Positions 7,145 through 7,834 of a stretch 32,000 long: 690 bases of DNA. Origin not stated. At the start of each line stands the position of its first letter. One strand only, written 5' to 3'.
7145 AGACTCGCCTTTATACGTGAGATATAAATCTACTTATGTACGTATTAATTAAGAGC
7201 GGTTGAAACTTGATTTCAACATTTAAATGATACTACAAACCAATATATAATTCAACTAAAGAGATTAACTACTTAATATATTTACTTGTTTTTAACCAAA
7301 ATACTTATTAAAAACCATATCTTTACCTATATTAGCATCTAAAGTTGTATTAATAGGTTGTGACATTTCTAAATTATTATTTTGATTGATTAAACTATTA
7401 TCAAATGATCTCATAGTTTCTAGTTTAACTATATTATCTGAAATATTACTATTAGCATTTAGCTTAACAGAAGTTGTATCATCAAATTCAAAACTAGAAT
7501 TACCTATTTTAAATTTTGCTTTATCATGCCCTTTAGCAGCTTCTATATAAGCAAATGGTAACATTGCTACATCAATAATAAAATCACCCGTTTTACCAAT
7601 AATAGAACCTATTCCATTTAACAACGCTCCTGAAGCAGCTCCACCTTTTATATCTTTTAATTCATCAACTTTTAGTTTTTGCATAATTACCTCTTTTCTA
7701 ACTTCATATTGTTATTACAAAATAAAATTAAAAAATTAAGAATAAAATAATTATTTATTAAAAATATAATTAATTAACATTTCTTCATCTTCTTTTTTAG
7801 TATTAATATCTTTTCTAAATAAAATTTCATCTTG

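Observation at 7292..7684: Canonical double-glycine-leader peptide gene in a mollicute, with no exporter or immunity gene beside it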

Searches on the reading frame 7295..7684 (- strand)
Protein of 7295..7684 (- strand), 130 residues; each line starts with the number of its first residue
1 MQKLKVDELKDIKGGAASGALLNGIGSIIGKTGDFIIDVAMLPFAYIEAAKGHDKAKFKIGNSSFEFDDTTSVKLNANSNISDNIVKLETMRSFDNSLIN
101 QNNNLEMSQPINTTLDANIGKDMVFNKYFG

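Call 4: search_protein_families(library=pfam, proteins=[window:7295-7684:-], max_evalue=10)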
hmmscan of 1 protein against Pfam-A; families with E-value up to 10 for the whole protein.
window:7295-7684:- (130 aa): 1 family
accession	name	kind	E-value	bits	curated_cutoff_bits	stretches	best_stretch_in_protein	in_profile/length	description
PF09694.16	Gcw_chp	-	0.077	13.4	24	1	31-127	78-171/230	Bacterial protein of unknown function (Gcw_chp)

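Call 5: search_protein_families(library=ncbifam, proteins=[window:7295-7684:-], max_evalue=10)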
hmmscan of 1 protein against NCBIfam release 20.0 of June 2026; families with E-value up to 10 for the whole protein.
window:7295-7684:- (130 aa): 0 families

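Call 6: find_homologous_proteins(query=window:7295-7684:-, max_evalue=10)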
Query window:7295-7684:- (130 aa): 8 proteins with E <= 10 among 21 candidates.
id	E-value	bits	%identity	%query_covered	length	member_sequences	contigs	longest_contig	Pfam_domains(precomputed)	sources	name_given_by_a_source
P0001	8.3e-73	260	95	100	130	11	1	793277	-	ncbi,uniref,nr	ncbi:hypothetical protein CG006_02435 [Mesoplasma florum]|uniref:hypothetical protein n=1 Tax=Mesopl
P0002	6.9e-70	251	90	100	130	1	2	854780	-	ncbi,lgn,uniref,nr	ncbi:hypothetical protein CK556_02500 [Mesoplasma chauliocola]|uniref:Uncharacterized protein n=1 Ta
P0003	1.1e-65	237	85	100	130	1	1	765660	-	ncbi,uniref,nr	ncbi:hypothetical protein CG001_02300 [Mesoplasma coleopterae]|uniref:hypothetical protein n=1 Tax=M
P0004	5.5e-65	235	85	100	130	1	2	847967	-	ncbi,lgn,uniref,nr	ncbi:hypothetical protein MENTO_v1c04600 [Mesoplasma entomophilum]|uniref:Uncharacterized protein n=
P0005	2.2e-64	233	83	100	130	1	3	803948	-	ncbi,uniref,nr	ncbi:hypothetical protein CG007_02350 [Mesoplasma entomophilum]|uniref:Uncharacterized protein n=1 T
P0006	4.8e-58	212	77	100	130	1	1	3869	-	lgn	-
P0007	7.2e-55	202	75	100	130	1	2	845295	-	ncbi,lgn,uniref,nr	ncbi:hypothetical protein [Mesoplasma melaleucae]|uniref:Uncharacterized protein n=1 Tax=Mesoplasma 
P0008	4.8e-46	174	66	100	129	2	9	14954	-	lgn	-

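Call 7: search_solved_structures(query=window:7295-7684:-, max_evalue=10)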
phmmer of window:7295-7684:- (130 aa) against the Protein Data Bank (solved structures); distinct sequences matched with E-value up to 10: 10.
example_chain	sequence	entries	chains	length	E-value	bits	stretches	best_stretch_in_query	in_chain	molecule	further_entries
9i4f_A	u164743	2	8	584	0.14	15.5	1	27-126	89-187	Alpha-1,3-galactosidase PpaGal | Alpha-1,3-galactosidase B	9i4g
6xbw_r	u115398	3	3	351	0.32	14.4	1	52-110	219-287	Renin receptor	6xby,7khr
1jer_A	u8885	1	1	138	0.43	14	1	65-116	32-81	CUCUMBER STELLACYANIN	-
9bry_p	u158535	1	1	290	0.58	13.5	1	50-119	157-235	Renin receptor cytoplasmic fragment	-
9bra_p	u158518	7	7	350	0.75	13.2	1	50-118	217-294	Renin receptor cytoplasmic fragment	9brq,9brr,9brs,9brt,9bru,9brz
7unf_r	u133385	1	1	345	0.8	13.1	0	52-118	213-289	ATPase H(+)-transporting lysosomal accessory protein 2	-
6wlw_V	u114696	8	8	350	0.84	13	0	51-118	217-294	Renin receptor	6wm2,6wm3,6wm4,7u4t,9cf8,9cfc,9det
6vq6_p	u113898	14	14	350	1.2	12.5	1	51-118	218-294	Renin receptor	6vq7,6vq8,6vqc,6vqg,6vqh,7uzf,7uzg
7u8o_p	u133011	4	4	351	1.3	12.4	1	50-109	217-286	ATPase H(+)-transporting lysosomal accessory protein 2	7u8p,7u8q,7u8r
5fcl_A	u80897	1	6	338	1.9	11.9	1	26-75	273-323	CRISPR-associated endonuclease Cas1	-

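Call 11: list_cluster_members(proteins=[window:7295-7684:-, P0006, P0008])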
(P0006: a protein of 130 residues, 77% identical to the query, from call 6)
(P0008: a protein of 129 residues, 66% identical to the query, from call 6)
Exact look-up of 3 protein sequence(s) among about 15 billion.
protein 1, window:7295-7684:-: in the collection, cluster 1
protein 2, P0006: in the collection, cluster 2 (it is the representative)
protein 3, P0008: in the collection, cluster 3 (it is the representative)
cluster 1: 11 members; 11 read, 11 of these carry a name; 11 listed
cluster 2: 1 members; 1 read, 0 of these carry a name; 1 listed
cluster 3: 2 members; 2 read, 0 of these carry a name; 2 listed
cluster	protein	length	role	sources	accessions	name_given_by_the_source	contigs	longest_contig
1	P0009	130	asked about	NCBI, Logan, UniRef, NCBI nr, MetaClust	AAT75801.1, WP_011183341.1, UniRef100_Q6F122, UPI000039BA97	unknown protein [Mesoplasma florum L1] | Uncharacterized protein n=1 Tax=Mesoplasma florum (strain ATCC 33453 / NBRC 100688 / NCTC ... | hypothetical protein [Mesoplasma florum]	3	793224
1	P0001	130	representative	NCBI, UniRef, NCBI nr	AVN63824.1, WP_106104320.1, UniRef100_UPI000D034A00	hypothetical protein CG006_02435 [Mesoplasma florum] | hypothetical protein n=1 Tax=Mesoplasma florum TaxID=2151 RepID=UPI000D034A00 | hypothetical protein [Mesoplasma florum]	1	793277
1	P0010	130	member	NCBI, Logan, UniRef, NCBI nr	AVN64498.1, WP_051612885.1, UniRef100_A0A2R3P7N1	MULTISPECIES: hypothetical protein [Mesoplasma] | Uncharacterized protein n=1 Tax=Mesoplasma florum TaxID=2151 RepID=A0A2R3P7N1_MESFO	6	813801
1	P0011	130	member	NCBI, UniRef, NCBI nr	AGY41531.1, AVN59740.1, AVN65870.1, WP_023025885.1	hypothetical protein mflW37_4640 [Mesoplasma florum W37] | Uncharacterized protein n=1 Tax=Mesoplasma florum TaxID=2151 RepID=A0AAD0HS39_MESFO | hypothetical protein [Mesoplasma florum]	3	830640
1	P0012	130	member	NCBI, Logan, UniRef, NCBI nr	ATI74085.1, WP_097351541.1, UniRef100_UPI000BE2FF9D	hypothetical protein [Mesoplasma florum] | hypothetical protein n=1 Tax=Mesoplasma florum TaxID=2151 RepID=UPI000BE2FF9D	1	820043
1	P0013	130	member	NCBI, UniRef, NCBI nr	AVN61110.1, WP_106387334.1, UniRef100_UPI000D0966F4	hypothetical protein [Mesoplasma florum] | hypothetical protein n=1 Tax=Mesoplasma florum TaxID=2151 RepID=UPI000D0966F4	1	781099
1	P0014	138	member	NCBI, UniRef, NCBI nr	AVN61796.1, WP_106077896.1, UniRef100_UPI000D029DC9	hypothetical protein CG004_02390 [Mesoplasma florum] | hypothetical protein n=1 Tax=Mesoplasma florum TaxID=2151 RepID=UPI000D029DC9 | hypothetical protein [Mesoplasma florum]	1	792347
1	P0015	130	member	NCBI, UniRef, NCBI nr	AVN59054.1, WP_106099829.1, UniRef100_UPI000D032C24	hypothetical protein [Mesoplasma florum] | hypothetical protein n=1 Tax=Mesoplasma florum TaxID=2151 RepID=UPI000D032C24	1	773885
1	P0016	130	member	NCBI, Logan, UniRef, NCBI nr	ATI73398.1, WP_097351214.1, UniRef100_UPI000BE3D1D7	hypothetical protein [Mesoplasma florum] | hypothetical protein n=1 Tax=Mesoplasma florum TaxID=2151 RepID=UPI000BE3D1D7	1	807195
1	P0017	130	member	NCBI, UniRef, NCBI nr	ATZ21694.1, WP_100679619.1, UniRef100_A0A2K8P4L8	hypothetical protein [Mesoplasma tabanidae] | Uncharacterized protein n=1 Tax=Mesoplasma tabanidae TaxID=219745 RepID=A0A2K8P4L8_9MOLU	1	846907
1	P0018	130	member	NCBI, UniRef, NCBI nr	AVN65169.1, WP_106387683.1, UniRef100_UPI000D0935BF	hypothetical protein CG002_02240 [Mesoplasma florum] | hypothetical protein n=1 Tax=Mesoplasma florum TaxID=2151 RepID=UPI000D0935BF | hypothetical protein [Mesoplasma florum]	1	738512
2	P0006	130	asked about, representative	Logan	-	-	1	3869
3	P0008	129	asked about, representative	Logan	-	-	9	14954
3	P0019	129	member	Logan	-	-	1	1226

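Call 17: search_protein_representatives(alignment_id=A1)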
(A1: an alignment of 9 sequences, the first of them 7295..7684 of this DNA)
Query: 9 sequences, 130 profile positions. Proteins with E-value up to 0.001 (for the whole library): 9; up to 1e-10: 3; up to 1e-30: 1. The best 9 are listed.
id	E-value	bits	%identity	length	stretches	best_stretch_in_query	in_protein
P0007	2.0e-69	247.6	-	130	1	1-130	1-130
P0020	5.4e-25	104.0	-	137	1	2-108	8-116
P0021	2.0e-16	76.2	-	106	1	22-88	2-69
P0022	1.3e-08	50.9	-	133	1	1-111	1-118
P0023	2.2e-06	43.8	-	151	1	1-89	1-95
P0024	3.0e-06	43.3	-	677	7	46-89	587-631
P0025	6.2e-06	42.3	-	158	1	1-114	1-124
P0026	1.9e-04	37.5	-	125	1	1-84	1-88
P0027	2.3e-04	37.2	-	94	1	1-87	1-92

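Call 25: find_homologous_proteins(query=A2, max_evalue=1)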
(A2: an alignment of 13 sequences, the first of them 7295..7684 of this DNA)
Query A2 (13 sequences) (130 aa, profile of the alignment): 14 proteins with E <= 1 among 4392 candidates.
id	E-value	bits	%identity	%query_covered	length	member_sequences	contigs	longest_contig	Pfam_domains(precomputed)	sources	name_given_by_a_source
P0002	2.1e-46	175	90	100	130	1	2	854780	-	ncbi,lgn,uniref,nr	ncbi:hypothetical protein CK556_02500 [Mesoplasma chauliocola]|uniref:Uncharacterized protein n=1 Ta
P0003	8.7e-46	173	85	100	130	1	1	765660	-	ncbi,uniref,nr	ncbi:hypothetical protein CG001_02300 [Mesoplasma coleopterae]|uniref:hypothetical protein n=1 Tax=M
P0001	9.6e-46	173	95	100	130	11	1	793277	-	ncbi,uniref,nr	ncbi:hypothetical protein CG006_02435 [Mesoplasma florum]|uniref:hypothetical protein n=1 Tax=Mesopl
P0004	3.9e-45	171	85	100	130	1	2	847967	-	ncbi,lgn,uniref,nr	ncbi:hypothetical protein MENTO_v1c04600 [Mesoplasma entomophilum]|uniref:Uncharacterized protein n=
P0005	4.2e-45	171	83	100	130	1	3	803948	-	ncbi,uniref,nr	ncbi:hypothetical protein CG007_02350 [Mesoplasma entomophilum]|uniref:Uncharacterized protein n=1 T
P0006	1.7e-44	169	77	100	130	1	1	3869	-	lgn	-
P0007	3.9e-42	162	75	100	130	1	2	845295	-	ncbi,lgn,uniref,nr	ncbi:hypothetical protein [Mesoplasma melaleucae]|uniref:Uncharacterized protein n=1 Tax=Mesoplasma 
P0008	6.5e-40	154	66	100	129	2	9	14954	-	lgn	-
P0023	3.9e-39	152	33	72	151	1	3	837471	-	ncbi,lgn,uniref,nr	ncbi:hypothetical protein [Mesoplasma lactucae]|uniref:Uncharacterized protein n=1 Tax=Mesoplasma la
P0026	7.1e-37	145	34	68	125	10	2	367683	-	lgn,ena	-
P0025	1.2e-34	137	32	85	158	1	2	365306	-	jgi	-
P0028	7.2e-34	135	31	85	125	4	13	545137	-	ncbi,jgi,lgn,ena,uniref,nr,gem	ncbi:hypothetical protein LD125_00572 [Mesoplasma sp. JKS002658]|uniref:hypothetical protein n=1 Tax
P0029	1.2e-27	115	34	82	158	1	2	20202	-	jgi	-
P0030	1.2e-26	111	35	55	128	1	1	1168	-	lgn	-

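Call 26: find_encoding_contigs(protein=P0023, flank=10000, max_places=2)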
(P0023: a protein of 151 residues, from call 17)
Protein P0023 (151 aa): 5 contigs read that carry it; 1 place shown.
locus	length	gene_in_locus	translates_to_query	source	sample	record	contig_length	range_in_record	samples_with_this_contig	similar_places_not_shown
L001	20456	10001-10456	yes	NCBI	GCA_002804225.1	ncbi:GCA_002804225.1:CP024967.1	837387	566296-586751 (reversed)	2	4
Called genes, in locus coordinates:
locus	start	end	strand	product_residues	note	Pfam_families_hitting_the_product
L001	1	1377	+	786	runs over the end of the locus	PF00496:SBP_bac_5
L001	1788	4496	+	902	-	PF17854:FtsK_alpha, PF01580:FtsK_SpoIIIE, PF12846:AAA_10 (weak), PF09397:FtsK_gamma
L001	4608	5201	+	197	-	-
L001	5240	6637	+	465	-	-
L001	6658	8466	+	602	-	PF01541:GIY-YIG, PF27096:UvrC_M, PF02151:UVR (faint), PF22920:UvrC_RNaseH, PF08459:UvrC_RNaseH_dom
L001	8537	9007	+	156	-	PF03449:GreA_GreB_N, PF01272:GreA_GreB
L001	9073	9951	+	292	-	PF00590:TP_methylase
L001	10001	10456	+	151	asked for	-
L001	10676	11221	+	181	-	PF00829:Ribosomal_L21p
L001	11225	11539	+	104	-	PF04327:Peptidase_Prp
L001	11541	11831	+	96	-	PF01016:Ribosomal_L27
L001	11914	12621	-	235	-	PF00702:Hydrolase (faint), PF05116:S6PP (faint), PF08282:Hydrolase_3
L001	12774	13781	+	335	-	PF00226:DnaJ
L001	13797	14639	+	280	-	PF00248:Aldo_ket_red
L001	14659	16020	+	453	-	PF01546:Peptidase_M20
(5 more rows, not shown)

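Call 27: find_encoding_contigs(protein=P0025, flank=10000, max_places=2)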
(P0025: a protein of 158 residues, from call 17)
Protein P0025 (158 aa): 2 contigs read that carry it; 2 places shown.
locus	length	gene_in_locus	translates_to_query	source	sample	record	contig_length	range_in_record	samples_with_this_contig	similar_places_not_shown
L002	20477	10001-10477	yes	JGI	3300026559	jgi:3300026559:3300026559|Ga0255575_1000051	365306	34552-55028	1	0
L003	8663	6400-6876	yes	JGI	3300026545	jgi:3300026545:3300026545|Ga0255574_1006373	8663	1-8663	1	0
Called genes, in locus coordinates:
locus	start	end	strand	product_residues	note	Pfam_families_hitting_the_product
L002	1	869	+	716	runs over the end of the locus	PF00005:ABC_tran, PF08352:oligo_HPY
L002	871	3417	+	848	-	PF00496:SBP_bac_5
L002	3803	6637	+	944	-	PF17854:FtsK_alpha, PF01580:FtsK_SpoIIIE, PF12846:AAA_10 (faint), PF09397:FtsK_gamma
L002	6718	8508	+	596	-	PF01541:GIY-YIG, PF27096:UvrC_M, PF02151:UVR (faint), PF22920:UvrC_RNaseH, PF08459:UvrC_RNaseH_dom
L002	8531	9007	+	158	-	PF03449:GreA_GreB_N, PF01272:GreA_GreB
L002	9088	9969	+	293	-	PF00590:TP_methylase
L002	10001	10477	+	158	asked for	-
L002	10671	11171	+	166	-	-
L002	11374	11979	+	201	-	-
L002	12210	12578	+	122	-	PF00829:Ribosomal_L21p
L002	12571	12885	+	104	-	PF04327:Peptidase_Prp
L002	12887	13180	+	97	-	PF01016:Ribosomal_L27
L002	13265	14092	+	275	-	PF00702:Hydrolase (faint), PF08282:Hydrolase_3, PF05116:S6PP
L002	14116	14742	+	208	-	PF03575:Peptidase_S51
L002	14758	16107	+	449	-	PF01546:Peptidase_M20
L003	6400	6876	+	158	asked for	-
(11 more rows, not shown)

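Call 28: find_encoding_contigs(protein=P0028, flank=10000, max_places=2)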
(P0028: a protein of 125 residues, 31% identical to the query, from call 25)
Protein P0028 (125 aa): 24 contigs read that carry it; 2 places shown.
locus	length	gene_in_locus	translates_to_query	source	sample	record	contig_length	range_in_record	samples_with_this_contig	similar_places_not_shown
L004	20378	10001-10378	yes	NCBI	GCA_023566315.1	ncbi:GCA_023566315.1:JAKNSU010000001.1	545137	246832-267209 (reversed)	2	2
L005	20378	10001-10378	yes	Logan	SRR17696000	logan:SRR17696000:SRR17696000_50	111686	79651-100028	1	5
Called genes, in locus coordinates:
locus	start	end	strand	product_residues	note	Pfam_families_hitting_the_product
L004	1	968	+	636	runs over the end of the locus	PF00005:ABC_tran, PF08352:oligo_HPY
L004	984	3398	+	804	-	PF00496:SBP_bac_5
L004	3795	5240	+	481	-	PF09397:FtsK_gamma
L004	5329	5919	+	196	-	-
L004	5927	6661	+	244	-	-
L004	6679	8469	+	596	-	PF01541:GIY-YIG, PF27096:UvrC_M, PF22920:UvrC_RNaseH, PF08459:UvrC_RNaseH_dom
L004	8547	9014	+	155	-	PF03449:GreA_GreB_N, PF01272:GreA_GreB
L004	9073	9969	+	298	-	PF00590:TP_methylase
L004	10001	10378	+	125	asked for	-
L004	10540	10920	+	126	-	PF00829:Ribosomal_L21p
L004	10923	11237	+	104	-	PF04327:Peptidase_Prp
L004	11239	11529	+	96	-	PF01016:Ribosomal_L27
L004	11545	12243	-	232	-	PF08282:Hydrolase_3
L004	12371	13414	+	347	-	PF00226:DnaJ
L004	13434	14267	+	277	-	PF00248:Aldo_ket_red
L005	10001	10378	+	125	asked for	-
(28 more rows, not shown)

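Call 45: predict_structure(alignment_id=A4)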
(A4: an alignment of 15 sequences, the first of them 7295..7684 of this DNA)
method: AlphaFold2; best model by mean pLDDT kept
length: 130 residues; sequences in the alignment: 15
mean_pLDDT: 40.1   pTM: 0.17
mean pLDDT of the five models: 40.1, 37.2, 35.8, 34.5, 32.3
residues with pLDDT >= 90: 0; 70-90: 0; 50-70: 16; < 50: 114
segments of 3 or more residues with pLDDT < 50: 1-5, 7-53, 72-130
pLDDT, mean of each block of 10 residues (from residue 1): 40 34 31 34 38 49 55 41 42 39 35 41 42
secondary structure, 60 per line:
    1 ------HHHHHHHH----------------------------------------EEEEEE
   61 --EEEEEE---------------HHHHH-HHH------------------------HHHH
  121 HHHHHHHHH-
elements in order: H7-14 E55-60 E63-68 H84-88 H117-129

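Call 52: search_protein_families(library=ncbifam, proteins=[P0025, P0029, P0023, P0026, P0028, P0030, P0020, P0022, P0027, P0008], max_evalue=10)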
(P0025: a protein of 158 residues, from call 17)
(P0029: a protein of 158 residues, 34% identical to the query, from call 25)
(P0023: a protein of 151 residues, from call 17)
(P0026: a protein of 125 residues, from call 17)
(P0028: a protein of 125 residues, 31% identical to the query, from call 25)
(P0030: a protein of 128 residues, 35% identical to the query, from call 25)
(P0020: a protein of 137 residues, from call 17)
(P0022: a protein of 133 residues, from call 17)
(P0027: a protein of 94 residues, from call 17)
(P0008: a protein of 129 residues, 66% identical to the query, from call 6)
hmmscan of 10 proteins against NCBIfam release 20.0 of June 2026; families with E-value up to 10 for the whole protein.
P0025 (158 aa): 6 families
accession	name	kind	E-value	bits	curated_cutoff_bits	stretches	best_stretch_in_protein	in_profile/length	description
NF045747.1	MPN313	equivalog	0.0057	17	100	1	1-59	1-55/87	MPN313 family protein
NF050014.1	HpsJ_like_B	equivalog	0.01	15.6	260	1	73-151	120-198/254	hormogonium polysaccharide biosynthesis protein HpsJ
TIGR01282.1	nifD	equivalog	0.018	13.8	653.55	1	7-80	324-398/466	nitrogenase molybdenum-iron protein alpha chain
NF053710.1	RNA_heli_RhlE2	exception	0.057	11.8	925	1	70-150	425-501/635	RNA helicase RhlE2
TIGR03845.1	sulfopyru_alph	equivalog_domain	0.21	11.5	147.95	1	78-114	98-134/160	sulfopyruvate decarboxylase subunit alpha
TIGR01847.1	bacteriocin_sig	domain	0.57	11.1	15.7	1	1-15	1-15/15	bacteriocin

P0029 (158 aa): 2 families
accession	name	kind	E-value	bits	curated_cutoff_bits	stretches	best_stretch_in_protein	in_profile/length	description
NF045747.1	MPN313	equivalog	0.076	13.4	100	1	1-64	1-65/87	MPN313 family protein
NF050014.1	HpsJ_like_B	equivalog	0.18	11.5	260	1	74-153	117-200/254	hormogonium polysaccharide biosynthesis protein HpsJ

P0023 (151 aa): 2 families
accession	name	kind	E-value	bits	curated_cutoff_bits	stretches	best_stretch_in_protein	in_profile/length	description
NF045973.1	conju_CD1115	equivalog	0.0047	15.8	250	1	40-131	345-439/442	VirD4-like conjugal transfer protein, CD1115 family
TIGR03789.1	pdsO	hypoth_equivalog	0.042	13.5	152.2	1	18-103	48-131/243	sortase-associated OmpA-like protein PdsO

P0026 (125 aa): 1 family
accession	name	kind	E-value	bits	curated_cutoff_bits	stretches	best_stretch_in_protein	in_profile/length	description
NF050128.1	T4SSEfctorSmlt3024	equivalog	0.077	11.7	800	1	55-108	227-278/436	Smlt3024 family type IV secretion system effector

P0028 (125 aa): 1 family
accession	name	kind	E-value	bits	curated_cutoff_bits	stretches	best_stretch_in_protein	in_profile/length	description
NF045747.1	MPN313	equivalog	1.3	9.5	100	0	1-63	1-65/87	MPN313 family protein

P0030 (128 aa): 1 family
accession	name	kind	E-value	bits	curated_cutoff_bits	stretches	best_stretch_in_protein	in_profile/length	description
TIGR02872.1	spore_ytvI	equivalog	0.19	11.1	198.15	1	3-66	124-187/341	sporulation integral membrane protein YtvI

P0020 (137 aa): 0 families

P0022 (133 aa): 0 families

P0027 (94 aa): 0 families

P0008 (129 aa): 1 family
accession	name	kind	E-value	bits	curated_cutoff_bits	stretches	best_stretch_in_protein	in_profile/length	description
TIGR03637.1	cas1_YPEST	exception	0.1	12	150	1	24-59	247-282/307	type I-F CRISPR-associated endonuclease Cas1f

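Call 64: find_encoding_contigs(protein=P0007, flank=4000, max_places=1)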
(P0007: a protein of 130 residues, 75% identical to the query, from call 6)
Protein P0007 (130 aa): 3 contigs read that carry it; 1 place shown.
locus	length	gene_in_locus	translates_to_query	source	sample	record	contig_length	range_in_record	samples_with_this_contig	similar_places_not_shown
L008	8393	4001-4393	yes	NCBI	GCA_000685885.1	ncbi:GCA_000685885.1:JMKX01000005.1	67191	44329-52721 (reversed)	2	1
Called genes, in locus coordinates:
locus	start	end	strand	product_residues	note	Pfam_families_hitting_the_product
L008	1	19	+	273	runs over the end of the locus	-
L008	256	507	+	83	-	-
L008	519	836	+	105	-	-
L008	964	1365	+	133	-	-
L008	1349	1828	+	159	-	PF22381:Staph_reg_Sar_Rot, PF22166:WHD_ArnR1 (weak), PF01047:MarR (weak)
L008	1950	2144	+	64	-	-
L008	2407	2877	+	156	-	-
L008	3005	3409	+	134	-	-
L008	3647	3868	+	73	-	-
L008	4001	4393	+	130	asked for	-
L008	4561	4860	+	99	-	PF00829:Ribosomal_L21p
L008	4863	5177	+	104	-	PF04327:Peptidase_Prp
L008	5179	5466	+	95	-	PF01016:Ribosomal_L27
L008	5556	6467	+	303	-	PF00226:DnaJ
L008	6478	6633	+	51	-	-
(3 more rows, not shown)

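Call 65: find_encoding_contigs(protein=P0008, flank=8000, max_places=1)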
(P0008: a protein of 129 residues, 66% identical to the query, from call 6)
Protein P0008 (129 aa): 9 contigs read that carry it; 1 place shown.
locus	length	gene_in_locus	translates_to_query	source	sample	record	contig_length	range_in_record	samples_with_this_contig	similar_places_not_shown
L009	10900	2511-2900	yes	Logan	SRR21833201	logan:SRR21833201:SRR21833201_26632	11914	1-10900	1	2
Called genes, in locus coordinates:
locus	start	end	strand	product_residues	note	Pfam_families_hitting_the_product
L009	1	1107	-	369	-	?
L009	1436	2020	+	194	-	-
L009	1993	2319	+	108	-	-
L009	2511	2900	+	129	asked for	-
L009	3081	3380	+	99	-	PF00829:Ribosomal_L21p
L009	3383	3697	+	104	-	PF04327:Peptidase_Prp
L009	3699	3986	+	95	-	PF01016:Ribosomal_L27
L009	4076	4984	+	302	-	PF00226:DnaJ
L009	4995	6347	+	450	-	PF01546:Peptidase_M20, PF07687:M20_dimer (faint)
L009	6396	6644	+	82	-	-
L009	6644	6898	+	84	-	-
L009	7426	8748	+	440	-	PF09903:DUF2130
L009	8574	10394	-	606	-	PF00367:PTS_EIIB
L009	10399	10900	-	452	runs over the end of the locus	PF00232:Glyco_hydro_1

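Call 69: search_solved_structures(query=A2, max_evalue=10, show_alignments=3)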
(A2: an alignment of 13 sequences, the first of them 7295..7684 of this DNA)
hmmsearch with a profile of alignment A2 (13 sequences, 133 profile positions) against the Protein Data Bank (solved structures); distinct sequences matched with E-value up to 10: 2.
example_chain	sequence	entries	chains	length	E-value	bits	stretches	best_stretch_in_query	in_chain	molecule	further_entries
4edi_A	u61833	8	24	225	0.025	18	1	18-58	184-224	Ethanolamine utilization protein | Ethanolamine utilization protein EutL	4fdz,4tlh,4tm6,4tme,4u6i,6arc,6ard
4amc_A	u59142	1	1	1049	1.1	12.7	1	64-118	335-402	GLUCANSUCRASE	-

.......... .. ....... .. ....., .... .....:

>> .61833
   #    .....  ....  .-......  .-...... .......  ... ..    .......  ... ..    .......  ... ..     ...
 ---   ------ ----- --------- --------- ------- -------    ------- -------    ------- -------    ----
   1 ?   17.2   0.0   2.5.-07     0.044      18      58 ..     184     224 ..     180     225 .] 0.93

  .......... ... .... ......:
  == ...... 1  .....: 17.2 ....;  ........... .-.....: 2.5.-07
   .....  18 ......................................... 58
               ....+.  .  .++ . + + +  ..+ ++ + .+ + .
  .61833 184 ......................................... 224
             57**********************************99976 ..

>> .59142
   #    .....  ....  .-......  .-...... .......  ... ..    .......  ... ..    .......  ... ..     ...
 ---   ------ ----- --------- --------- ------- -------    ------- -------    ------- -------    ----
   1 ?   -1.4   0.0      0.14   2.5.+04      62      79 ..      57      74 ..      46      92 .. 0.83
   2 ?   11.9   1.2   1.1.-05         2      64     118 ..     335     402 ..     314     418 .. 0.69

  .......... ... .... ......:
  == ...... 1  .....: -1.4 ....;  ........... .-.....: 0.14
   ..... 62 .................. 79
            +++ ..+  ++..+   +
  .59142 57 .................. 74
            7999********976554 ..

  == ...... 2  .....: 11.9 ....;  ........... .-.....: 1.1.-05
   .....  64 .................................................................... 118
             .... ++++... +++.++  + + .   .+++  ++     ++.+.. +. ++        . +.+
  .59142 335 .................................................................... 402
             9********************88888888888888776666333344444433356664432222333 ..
